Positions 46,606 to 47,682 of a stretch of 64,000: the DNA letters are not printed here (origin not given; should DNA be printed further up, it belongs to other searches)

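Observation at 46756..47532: Uncharacterised Cys-rich SEC-C-motif protein as third, possibly novel, gene of the CBASS-like operon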

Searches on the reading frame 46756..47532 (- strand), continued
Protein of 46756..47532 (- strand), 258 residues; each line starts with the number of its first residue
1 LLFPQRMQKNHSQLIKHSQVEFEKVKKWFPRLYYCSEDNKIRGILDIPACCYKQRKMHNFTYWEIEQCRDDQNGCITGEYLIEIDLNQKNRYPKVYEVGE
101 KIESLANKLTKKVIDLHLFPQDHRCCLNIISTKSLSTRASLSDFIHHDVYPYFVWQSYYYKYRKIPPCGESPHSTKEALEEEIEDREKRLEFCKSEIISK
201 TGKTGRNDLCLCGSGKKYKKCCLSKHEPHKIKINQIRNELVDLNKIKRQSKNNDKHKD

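Call 29: find_encoding_contigs(protein=P0004, flank=5000, max_places=2)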
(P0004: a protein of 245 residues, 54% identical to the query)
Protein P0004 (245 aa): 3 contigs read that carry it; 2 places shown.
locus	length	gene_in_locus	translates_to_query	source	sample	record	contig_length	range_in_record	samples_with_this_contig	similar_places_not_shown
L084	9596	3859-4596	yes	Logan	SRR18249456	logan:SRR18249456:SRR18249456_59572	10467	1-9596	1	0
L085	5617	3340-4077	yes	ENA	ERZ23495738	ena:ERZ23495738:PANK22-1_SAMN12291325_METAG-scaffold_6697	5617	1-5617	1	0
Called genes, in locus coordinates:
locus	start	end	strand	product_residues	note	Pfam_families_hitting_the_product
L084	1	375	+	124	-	?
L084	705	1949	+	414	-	PF01420:Methylase_S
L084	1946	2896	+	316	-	PF01734:Patatin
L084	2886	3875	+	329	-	PF18144:SMODS, PF21654:DncV-like_NTFase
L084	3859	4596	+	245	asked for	PF02810:SEC-C (weak)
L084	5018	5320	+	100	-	PF02604:PhdYeFM_antitox (weak)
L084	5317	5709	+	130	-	PF01850:PIN (weak)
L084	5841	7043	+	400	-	PF01637:ATPase_2 (faint), PF13173:AAA_14, PF13635:DUF4143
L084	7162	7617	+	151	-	PF13650:Asp_protease_2 (faint), PF13975:gag-asp_proteas (weak)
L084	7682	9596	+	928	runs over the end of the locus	?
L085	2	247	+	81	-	?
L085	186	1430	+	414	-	PF01420:Methylase_S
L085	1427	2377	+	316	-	PF01734:Patatin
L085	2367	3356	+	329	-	PF18144:SMODS, PF21654:DncV-like_NTFase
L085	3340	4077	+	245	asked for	PF02810:SEC-C (weak)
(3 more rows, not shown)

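Call 30: find_encoding_contigs(protein=P0031, flank=5000, max_places=2)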
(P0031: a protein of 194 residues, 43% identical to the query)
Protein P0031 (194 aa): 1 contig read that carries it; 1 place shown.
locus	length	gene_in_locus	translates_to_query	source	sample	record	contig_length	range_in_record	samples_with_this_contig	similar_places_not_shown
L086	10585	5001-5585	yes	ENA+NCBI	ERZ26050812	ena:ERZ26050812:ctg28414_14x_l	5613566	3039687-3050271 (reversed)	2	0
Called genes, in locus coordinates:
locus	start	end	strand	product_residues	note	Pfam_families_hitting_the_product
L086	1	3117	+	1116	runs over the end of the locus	PF18731:HEPN_Swt1 (weak), PF04465:DUF499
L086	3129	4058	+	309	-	PF01734:Patatin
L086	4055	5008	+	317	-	PF18144:SMODS, PF21654:DncV-like_NTFase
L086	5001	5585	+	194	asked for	PF02810:SEC-C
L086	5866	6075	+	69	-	-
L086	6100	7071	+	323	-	PF01972:SDH_protease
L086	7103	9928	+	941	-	PF06634:DUF1156, PF02086:MethyltransfD12 (faint)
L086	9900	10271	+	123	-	-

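Call 31: find_encoding_contigs(protein=P0054, flank=5000, max_places=2)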
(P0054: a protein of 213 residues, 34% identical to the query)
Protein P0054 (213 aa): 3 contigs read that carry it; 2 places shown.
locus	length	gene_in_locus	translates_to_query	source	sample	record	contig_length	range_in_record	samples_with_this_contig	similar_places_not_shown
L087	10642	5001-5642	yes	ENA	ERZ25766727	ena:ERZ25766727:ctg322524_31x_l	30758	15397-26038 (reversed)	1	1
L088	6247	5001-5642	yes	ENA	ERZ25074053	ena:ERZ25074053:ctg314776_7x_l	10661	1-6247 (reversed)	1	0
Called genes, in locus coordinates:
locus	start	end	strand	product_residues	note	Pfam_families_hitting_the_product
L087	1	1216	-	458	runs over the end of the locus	PF01555:N6_N4_Mtase, PF01170:UPF0020 (faint)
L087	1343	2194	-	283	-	PF06114:Peptidase_M78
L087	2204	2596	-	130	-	PF12844:HTH_19, PF13560:HTH_31, PF01381:HTH_3, PF13443:HTH_26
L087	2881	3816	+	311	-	PF01734:Patatin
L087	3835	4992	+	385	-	PF21654:DncV-like_NTFase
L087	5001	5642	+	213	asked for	PF02810:SEC-C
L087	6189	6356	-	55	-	-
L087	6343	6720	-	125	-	-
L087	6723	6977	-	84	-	-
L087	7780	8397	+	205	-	-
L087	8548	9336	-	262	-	PF05721:PhyH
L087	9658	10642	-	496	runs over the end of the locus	PF00072:Response_reg, PF00158:Sigma54_activat, PF14532:Sigma54_activ_2, PF07728:AAA_5 (weak), PF25601:AAA_lid_14, PF02954:HTH_8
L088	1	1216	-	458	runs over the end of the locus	PF01555:N6_N4_Mtase, PF01170:UPF0020 (faint)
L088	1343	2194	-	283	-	PF06114:Peptidase_M78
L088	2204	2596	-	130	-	PF12844:HTH_19, PF13560:HTH_31, PF01381:HTH_3, PF13443:HTH_26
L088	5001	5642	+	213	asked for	PF02810:SEC-C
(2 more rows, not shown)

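Call 32: find_encoding_contigs(protein=P0012, flank=5000, max_places=2)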
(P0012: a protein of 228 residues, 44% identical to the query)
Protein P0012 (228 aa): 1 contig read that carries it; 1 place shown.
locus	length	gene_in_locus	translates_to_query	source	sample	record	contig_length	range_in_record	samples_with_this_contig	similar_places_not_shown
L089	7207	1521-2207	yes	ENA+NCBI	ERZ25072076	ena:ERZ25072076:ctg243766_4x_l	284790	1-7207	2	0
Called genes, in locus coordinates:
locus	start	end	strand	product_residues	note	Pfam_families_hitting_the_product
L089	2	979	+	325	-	?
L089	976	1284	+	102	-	-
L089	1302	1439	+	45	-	-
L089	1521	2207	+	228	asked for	-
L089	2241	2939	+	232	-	PF02661:Fic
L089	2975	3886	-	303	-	PF13737:DDE_Tnp_1_5, PF01609:DDE_Tnp_1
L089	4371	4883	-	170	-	-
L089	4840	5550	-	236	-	PF01464:SLT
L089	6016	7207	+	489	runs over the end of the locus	PF04326:SLFN_AlbA_2, PF13749:HATPase_c_4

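Call 35: search_protein_families(library=padloc, proteins=[P0031, P0054, P0017], max_evalue=0.01)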
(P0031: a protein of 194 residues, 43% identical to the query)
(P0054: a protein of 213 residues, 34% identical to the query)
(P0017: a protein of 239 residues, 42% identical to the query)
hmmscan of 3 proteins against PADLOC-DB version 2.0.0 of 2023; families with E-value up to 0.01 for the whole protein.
P0031 (194 aa): 8 families
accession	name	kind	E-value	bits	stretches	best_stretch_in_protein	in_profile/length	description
PDLC00872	E2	-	3.6e-26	90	2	7-167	6-145/216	E2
PDLC00865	E2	-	8.2e-23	78.9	2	57-167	41-148/219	E2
PDLC00871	E2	-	3.5e-16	57.6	1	7-171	9-152/241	E2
PDLC00833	E1-E2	-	4.5e-14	50.5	2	32-166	17-148/222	E1-E2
PDLC00870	E2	-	1.8e-09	35.9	1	55-168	42-150/223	E2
PDLC00861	E2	-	9.4e-09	33.1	1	64-169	54-155/232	E2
PDLC04917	PDC-S12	-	2.7e-07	28.7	1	166-190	193-217/218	-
PDLC00859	E2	-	6.2e-05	20.7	1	57-168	42-151/221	E2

P0054 (213 aa): 8 families
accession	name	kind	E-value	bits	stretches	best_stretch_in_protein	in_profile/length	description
PDLC00872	E2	-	1.8e-27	94.3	1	4-211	4-201/216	E2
PDLC00865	E2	-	1.4e-19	68.4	1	52-208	41-201/219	E2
PDLC00871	E2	-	1.7e-19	68.4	1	5-209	8-201/241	E2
PDLC00833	E1-E2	-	3.8e-18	63.8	1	60-212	50-206/222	E1-E2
PDLC00861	E2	-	1.3e-10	39.2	1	48-204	43-202/232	E2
PDLC00859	E2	-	4.3e-10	37.5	1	51-196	41-191/221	E2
PDLC00870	E2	-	5.3e-08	31.2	1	53-207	45-200/223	E2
PDLC04917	PDC-S12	-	4e-06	24.9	1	173-196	193-216/218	-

P0017 (239 aa): 8 families
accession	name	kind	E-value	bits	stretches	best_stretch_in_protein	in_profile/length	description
PDLC00872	E2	-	9.9e-22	75.5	1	54-218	35-198/216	E2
PDLC00865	E2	-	1e-17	62.3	1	55-231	41-213/219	E2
PDLC00871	E2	-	2.9e-14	51.3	1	55-214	43-197/241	E2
PDLC00833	E1-E2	-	3.3e-12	44.4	1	57-212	44-197/222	E1-E2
PDLC00861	E2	-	1.2e-11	42.5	1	49-218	41-207/232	E2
PDLC00870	E2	-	2e-09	35.8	1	55-205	44-189/223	E2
PDLC00859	E2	-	7.7e-05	20.3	1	52-207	39-193/221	E2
PDLC04917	PDC-S12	-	0.00047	18.1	1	184-206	195-217/218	-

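Call 42: list_cluster_members(proteins=[P0001, P0017, P0028, P0031, P0035, P0049, P0012])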
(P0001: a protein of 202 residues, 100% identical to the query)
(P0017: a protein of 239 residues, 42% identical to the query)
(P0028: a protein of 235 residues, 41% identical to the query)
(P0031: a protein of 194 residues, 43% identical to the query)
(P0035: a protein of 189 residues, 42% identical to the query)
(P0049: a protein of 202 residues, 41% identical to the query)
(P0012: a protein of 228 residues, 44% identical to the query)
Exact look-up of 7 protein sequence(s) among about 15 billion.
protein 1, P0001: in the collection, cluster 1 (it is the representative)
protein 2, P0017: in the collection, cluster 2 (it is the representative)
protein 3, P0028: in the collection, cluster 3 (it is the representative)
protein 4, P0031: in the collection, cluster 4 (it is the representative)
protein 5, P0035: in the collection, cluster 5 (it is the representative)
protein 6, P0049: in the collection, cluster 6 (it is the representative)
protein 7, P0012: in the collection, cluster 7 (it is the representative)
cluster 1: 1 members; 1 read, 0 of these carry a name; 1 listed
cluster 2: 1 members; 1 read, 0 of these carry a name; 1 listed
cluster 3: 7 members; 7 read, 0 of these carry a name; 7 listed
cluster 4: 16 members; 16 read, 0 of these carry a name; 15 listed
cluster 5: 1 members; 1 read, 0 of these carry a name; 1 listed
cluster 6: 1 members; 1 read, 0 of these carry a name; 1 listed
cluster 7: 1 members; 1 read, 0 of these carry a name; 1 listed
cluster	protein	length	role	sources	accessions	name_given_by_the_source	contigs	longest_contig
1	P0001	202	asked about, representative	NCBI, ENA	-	-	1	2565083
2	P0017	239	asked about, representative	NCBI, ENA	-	-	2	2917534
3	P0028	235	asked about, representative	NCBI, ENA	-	-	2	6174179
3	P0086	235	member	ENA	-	-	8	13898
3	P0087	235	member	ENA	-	-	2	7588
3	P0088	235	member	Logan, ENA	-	-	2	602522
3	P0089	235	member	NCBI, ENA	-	-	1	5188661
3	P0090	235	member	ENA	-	-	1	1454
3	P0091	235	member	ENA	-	-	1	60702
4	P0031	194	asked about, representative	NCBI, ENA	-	-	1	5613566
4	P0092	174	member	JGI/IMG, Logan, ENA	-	-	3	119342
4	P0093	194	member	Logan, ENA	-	-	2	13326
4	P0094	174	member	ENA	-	-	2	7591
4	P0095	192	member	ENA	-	-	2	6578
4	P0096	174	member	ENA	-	-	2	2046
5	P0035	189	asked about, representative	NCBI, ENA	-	-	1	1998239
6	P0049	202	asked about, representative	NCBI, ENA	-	-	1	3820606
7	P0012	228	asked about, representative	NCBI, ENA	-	-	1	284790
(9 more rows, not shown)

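Call 59: search_solved_structures(query=A4, max_evalue=10, show_alignments=0)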
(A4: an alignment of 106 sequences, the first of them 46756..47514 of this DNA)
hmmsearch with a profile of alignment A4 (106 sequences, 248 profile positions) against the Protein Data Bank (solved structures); distinct sequences matched with E-value up to 10: 12.
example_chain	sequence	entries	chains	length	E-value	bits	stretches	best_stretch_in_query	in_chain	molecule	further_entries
1ozb_I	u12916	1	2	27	4.2e-07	32.5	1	182-204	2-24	Preprotein translocase secA subunit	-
9l6b_C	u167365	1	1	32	6.3e-07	31.9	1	181-201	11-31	UPF0225 protein YchJ -C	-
1sx0_A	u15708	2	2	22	2.8e-06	29.8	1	181-201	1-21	SecA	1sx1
1tm6_A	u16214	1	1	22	6.5e-06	28.6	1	183-201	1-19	Preprotein translocase secA subunit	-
2i9w_A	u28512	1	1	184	3e-05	26.4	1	155-200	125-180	Hypothetical protein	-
3iqy_A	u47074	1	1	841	4.9e-05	25.7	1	176-202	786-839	Protein translocase subunit secA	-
1tf2_A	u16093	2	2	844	5e-05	25.7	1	176-202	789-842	Preprotein translocase secA subunit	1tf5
9l6b_A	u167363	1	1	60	0.036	16.3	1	185-209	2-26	UPF0225 protein YchJ -A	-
2jq5_A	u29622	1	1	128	0.048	15.9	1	187-209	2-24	SEC-C motif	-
9vxg_A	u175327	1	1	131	0.091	15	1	185-209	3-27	UPF0225 protein YchJ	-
2h2y_A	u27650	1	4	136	0.33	13.2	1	100-135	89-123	Ubiquitin-conjugating enzyme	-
7jil_m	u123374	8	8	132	0.77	11.9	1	24-56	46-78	30S ribosomal protein S8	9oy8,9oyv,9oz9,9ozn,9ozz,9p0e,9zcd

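Call 60: search_protein_families(library=padloc, alignment_id=A4, max_evalue=0.001)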
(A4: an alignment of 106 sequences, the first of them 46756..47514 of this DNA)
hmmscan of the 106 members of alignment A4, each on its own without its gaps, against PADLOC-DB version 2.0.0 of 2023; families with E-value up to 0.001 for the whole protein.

A. member 1, window:46756-47514:- (252 aa): 7 families
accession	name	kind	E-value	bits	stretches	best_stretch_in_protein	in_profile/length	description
PDLC00872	E2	-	7.5e-21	72.6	1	65-239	37-210/216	E2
PDLC00865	E2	-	3.2e-20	70.5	1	65-237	41-211/219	E2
PDLC00833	E1-E2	-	9e-15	52.7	1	65-247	42-219/222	E1-E2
PDLC00871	E2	-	1e-11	43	1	70-233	48-207/241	E2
PDLC00861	E2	-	1.2e-10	39.2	1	72-246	54-226/232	E2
PDLC00870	E2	-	5.6e-09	34.3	1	67-246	46-219/223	E2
PDLC04917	PDC-S12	-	3.3e-07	28.4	1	189-217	189-217/218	-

B. families by the number of members that match (of 106 scanned): 16 families
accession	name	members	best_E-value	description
PDLC00872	E2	106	1.4e-39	E2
PDLC00865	E2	106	9.5e-35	E2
PDLC00871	E2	104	9.6e-35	E2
PDLC00833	E1-E2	102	1.7e-22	E1-E2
PDLC00861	E2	101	2.9e-26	E2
PDLC00859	E2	93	2.3e-23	E2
PDLC00870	E2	89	3.7e-30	E2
PDLC04917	PDC-S12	29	3.7e-09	-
PDLC00862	E2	11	3.8e-05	E2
PDLC00868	E2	5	2.6e-07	E2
PDLC00878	E2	4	1.1e-07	E2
PDLC00858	E2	2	2.2e-05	E2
PDLC00875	E2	1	3.5e-06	E2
PDLC00876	E2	1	0.00016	E2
PDLC00864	E2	1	0.00036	E2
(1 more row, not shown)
